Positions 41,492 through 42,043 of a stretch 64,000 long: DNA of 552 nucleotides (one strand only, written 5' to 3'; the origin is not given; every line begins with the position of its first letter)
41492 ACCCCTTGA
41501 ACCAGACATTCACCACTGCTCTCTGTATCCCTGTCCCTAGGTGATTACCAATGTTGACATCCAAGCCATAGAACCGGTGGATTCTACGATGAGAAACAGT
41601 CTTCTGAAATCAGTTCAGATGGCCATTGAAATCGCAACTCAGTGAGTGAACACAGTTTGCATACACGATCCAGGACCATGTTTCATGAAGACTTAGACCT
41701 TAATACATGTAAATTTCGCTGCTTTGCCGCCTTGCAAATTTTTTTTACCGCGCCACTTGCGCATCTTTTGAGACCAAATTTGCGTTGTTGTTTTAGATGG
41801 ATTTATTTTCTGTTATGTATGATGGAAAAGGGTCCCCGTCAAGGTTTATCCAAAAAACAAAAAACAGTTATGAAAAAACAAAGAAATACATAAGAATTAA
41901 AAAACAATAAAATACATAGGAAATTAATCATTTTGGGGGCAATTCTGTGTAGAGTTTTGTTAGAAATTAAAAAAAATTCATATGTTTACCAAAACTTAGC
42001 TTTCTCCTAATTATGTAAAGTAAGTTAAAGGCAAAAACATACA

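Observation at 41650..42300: The terminus of a related MITE (CCCAG|TTAA) lies 31 bp upstream of MVP exon 22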

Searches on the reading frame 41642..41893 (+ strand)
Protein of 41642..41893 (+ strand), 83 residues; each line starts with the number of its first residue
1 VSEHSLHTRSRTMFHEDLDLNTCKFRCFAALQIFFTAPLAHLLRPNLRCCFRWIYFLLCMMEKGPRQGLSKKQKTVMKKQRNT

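Call 17: find_encoding_contigs(protein=window:41642-41893:+, flank=10000, max_places=10)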
Protein window:41642-41893:+ (83 aa): no gene with exactly this product is on record in the collection.
